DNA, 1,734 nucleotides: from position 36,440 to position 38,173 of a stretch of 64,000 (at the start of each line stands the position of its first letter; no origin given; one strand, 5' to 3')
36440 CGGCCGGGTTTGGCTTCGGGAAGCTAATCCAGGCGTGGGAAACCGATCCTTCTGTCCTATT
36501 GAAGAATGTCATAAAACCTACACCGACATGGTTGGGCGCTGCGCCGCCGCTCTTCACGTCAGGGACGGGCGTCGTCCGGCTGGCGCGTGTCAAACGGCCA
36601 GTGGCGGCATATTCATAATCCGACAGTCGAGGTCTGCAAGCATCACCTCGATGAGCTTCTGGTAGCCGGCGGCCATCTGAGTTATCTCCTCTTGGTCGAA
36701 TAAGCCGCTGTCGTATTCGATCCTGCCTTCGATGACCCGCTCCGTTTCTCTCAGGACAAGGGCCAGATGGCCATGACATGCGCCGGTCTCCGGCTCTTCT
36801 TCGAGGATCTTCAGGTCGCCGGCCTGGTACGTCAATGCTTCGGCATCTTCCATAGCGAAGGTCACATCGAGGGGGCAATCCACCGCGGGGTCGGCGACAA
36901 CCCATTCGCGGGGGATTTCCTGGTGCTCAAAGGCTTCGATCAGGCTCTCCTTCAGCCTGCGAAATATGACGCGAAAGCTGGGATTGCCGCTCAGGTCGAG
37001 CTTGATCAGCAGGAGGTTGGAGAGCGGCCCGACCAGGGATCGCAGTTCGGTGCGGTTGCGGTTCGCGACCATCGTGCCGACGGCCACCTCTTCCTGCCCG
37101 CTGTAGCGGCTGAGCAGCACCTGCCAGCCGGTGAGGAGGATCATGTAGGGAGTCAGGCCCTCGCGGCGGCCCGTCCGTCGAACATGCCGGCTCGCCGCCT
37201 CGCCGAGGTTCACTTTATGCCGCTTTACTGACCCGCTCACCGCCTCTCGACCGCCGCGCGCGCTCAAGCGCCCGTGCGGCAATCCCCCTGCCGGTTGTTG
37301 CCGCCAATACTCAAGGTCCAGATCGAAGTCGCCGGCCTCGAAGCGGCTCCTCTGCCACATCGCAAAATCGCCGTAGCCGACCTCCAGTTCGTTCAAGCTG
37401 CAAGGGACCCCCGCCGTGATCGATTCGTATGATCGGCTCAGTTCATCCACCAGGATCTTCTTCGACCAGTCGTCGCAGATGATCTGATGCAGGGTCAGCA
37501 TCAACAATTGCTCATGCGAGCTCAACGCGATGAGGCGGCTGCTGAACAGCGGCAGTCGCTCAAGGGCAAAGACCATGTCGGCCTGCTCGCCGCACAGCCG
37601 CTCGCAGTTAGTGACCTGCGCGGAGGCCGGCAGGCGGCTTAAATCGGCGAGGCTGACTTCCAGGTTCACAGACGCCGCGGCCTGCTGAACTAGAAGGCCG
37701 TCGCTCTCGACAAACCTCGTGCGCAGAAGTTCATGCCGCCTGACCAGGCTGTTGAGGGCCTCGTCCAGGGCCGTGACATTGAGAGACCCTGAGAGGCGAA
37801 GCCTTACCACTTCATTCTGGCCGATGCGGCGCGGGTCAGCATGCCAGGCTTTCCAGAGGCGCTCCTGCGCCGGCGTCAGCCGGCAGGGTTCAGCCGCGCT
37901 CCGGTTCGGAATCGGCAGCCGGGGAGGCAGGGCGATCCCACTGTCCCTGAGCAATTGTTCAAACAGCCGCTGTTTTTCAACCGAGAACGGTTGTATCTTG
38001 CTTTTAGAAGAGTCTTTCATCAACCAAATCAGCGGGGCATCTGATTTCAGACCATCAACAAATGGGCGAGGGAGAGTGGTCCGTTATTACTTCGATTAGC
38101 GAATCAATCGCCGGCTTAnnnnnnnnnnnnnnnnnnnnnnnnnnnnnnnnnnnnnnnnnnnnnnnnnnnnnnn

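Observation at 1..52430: ~52 kb hybrid PKS-NRPS lipopeptide cluster with non-collinear two-block organisation, extending beyond the window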

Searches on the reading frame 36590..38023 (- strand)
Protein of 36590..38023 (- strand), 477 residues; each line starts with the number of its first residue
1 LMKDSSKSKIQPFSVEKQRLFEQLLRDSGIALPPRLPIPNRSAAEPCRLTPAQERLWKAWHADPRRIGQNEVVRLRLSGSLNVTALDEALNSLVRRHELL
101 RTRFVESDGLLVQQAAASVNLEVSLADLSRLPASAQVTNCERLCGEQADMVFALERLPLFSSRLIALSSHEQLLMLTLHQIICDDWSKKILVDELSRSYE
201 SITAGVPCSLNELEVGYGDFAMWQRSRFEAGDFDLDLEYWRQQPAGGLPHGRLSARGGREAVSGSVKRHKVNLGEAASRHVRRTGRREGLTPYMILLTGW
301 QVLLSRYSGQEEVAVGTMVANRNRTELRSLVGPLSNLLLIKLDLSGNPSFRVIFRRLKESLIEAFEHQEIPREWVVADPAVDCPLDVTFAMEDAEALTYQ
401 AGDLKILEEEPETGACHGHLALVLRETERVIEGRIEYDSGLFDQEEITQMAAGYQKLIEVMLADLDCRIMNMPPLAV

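Call 5: search_protein_families(library=pfam, proteins=[window:36590-38023:-], max_evalue=0.00001)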
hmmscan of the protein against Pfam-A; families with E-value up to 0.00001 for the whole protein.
window:36590-38023:- (477 aa): 1 family
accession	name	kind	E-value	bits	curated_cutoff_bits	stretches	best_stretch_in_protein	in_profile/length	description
PF00668.25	Condensation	-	4.9e-65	220.4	30.6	1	48-468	6-440/456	Condensation domain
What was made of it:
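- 36590..38023 (-): Free-standing C domain whose second catalytic His is replaced (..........). Pfam Condensation 4.9e-65 (call 5).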

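Call 24: search_protein_families(library=pfam, proteins=[window:36590-38023:-], max_evalue=0.01)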
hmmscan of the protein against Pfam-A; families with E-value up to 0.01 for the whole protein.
window:36590-38023:- (477 aa): 1 family
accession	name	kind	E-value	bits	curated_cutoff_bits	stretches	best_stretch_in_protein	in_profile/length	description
PF00668.25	Condensation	-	4.9e-65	220.4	30.6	1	48-468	6-440/456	Condensation domain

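Call 25: find_related_loci(query=window:36590-38023:-, collection=metagenome_contigs, flank=10000)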
Query window:36590-38023:- (477 aa) in metagenome_contigs; peptide patterns used: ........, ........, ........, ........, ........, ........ (x = any residue, [..] = any of these).
50 stretches matched a pattern; 14 encode a relative of the query (tblastn E <= 1e-3); 14 distinct loci.
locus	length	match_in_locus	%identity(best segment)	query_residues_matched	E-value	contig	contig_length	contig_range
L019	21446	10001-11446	68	2-476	0e+0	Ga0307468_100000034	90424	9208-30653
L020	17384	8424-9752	35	37-473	2e-70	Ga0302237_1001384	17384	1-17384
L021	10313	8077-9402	33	36-469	8e-67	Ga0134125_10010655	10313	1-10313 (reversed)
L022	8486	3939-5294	33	22-472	3e-65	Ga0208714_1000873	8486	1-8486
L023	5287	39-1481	30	2-476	2e-56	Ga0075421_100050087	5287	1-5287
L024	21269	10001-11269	26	46-464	2e-45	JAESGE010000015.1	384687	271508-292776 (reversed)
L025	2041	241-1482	28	53-461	5e-45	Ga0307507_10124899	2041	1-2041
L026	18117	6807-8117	27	38-476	9e-42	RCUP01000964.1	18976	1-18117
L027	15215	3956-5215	27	49-466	6e-37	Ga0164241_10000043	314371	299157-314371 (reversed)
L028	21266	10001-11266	26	40-461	8e-36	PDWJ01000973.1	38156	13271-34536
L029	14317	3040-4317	27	49-476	9e-39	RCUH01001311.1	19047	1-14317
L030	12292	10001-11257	24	43-461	4e-31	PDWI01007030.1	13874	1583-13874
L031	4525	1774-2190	29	157-296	9e-11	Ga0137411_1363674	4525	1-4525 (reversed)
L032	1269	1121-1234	45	189-226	5e-5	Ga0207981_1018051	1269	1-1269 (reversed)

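Call 49: search_protein_families(library=ncbifam, proteins=[L019:15478-16590:+, L019:16587-17933:+, window:36590-38023:-], max_evalue=0.00001)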
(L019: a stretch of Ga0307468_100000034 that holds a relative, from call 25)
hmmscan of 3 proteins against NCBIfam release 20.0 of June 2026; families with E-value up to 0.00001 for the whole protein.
L019:15478-16590:+ (370 aa): 6 families
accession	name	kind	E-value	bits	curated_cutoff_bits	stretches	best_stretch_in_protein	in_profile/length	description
TIGR03822.1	AblA_like_2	hypoth_equivalog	4.4e-60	203.4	396.25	1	16-315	13-310/321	lysine-2,3-aminomutase-like protein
TIGR04368.1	Glu_2_3_NH3_mut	equivalog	4.8e-59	199.9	650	1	4-308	66-366/404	glutamate 2,3-aminomutase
TIGR04468.1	arg_2_3_am_muta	equivalog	1.1e-58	199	600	1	3-319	12-328/351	arginine 2,3-aminomutase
TIGR00238.1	TIGR00238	subfamily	9.8e-58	195.7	199.2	1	2-302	23-321/331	KamA family radical SAM protein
TIGR03820.1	lys_2_3_AblA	equivalog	3.7e-57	193.9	525.4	1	3-315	17-330/417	lysine 2,3-aminomutase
TIGR03821.1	EFP_modif_epmB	equivalog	2.4e-50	171.3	369.3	1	3-300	8-302/321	EF-P beta-lysylation protein EpmB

L019:16587-17933:+ (448 aa): 69 families (the best 25 are shown)
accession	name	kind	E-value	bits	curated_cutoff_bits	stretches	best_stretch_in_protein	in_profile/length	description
NF005685.0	PRK07483.1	equivalog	4.1e-145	484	485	1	13-443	9-440/444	aspartate aminotransferase family protein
NF005375.0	PRK06917.1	equivalog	6.4e-132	440.4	535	1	13-442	11-440/448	aspartate aminotransferase family protein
NF005683.0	PRK07481.1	subfamily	1.3e-108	363.9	575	1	19-442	31-451/453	hypothetical protein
NF005102.0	PRK06541.1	equivalog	3.4e-102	342.3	574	1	15-442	33-457/460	aspartate aminotransferase family protein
NF005682.0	PRK07480.1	subfamily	6.7e-100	334.9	510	1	19-445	38-456/459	aminotransferase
NF005447.0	PRK07036.1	equivalog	2.6e-94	316.5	618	1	19-445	38-459/468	aminotransferase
NF004767.0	PRK06105.1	subfamily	5.2e-93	312.1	517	1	19-446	33-455/460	aminotransferase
NF005812.0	PRK07678.1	subfamily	1.4e-89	300.8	488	1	19-441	32-450/451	aminotransferase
NF005684.0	PRK07482.1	subfamily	6.5e-89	298.6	687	1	21-445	37-459/464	hypothetical protein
NF004718.0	PRK06062.1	subfamily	1.4e-84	284.3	472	1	5-443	25-451/454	hypothetical protein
NF052567.1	OmAmTferAptACaul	equivalog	3e-84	283.3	500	1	13-441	15-431/431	omega-aminotransferase AptA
TIGR00508.1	bioA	equivalog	3.9e-82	276.1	405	1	20-438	17-418/419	adenosylmethionine--8-amino-7-oxononanoate transaminase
NF004625.0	PRK05965.1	subfamily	2e-80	270.7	729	1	22-441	34-448/460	hypothetical protein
NF004426.0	PRK05769.1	equivalog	1.4e-77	261.3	552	1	10-441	29-440/441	acetyl ornithine aminotransferase family protein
NF049939.1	HyAminethphonNHLyPbfA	equivalog_domain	4.3e-77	259.4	525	1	21-440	48-441/442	(R)-1-hydroxy-2-aminoethylphosphonate ammonia-lyase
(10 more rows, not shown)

window:36590-38023:- (477 aa): 4 families
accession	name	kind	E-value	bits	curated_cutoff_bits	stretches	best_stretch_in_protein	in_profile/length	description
NF004282.0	PRK05691.1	subfamily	2.1e-75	253.1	4090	1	39-468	668-1103/4334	non-ribosomal peptide synthase/polyketide synthase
NF047350.1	aureusi_NRPS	equivalog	1.3e-38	131.7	2500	1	38-473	986-1409/2373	aureusimine non-ribosomal peptide synthetase AusA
NF038078.1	NRPS_MxcG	equivalog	9.5e-10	36.4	2300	1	48-322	6-273/1442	myxochelin non-ribosomal peptide synthetase MxcG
NF007605.2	PRK10252.1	equivalog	2.5e-07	28.6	2400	1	75-379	32-334/1292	enterobactin non-ribosomal peptide synthetase EntF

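Call 62: search_solved_structures(query=window:36590-38023:-, max_evalue=1e-10)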
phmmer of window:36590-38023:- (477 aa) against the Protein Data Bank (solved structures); distinct sequences matched with E-value up to 1e-10: 43.
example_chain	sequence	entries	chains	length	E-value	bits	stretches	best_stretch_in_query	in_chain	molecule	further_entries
6oyf_A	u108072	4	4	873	1.8e-46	162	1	49-464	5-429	Txo1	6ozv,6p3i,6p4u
6p1j_A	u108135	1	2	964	8.1e-45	156.6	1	47-464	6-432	Txo2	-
8z0q_C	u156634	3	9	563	2.4e-39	138.5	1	42-459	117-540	Special condensation domain in NRPS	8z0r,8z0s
5u89_A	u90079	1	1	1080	8.2e-34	120.3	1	37-456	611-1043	Amino acid adenylation domain protein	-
9uay_A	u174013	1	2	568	7.7e-32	113.8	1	32-373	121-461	CmnI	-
8qnf_A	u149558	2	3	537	1.2e-31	113.1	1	54-461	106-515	Condensation domain TomBC from the Tomaymycin non-ribosomal peptide synthetase | Tomaymycin non-ribosomal peptide synthetase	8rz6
2jgp_A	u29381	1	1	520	2.2e-30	109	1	50-451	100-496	TYROCIDINE SYNTHETASE 3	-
6m7l_B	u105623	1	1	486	1.9e-29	105.9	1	46-378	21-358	Putative non-ribosomal peptide synthetase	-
8xjz_C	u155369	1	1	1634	9.4e-29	103.6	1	40-459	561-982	Peptide synthetase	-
4tx2_B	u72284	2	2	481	3e-28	101.9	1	45-472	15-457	Non-ribosomal peptide synthetase | Peptide synthetase, module 7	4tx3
4znm_A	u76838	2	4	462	1.2e-27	100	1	74-376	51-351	C-domain type II peptide synthetase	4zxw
6mfw_A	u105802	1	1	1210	8.3e-25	90.6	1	31-469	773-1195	Linear gramicidin synthase subunit A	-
9rde_A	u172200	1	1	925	9.2e-25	90.5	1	71-368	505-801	Bacitracin synthase 3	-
6mfy_A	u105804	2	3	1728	1.6e-24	89.6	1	31-469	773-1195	Linear gramicidin synthase subunit A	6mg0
6mfz_A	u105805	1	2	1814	1.8e-24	89.5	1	31-469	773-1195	Linear gramicidin synthase subunit A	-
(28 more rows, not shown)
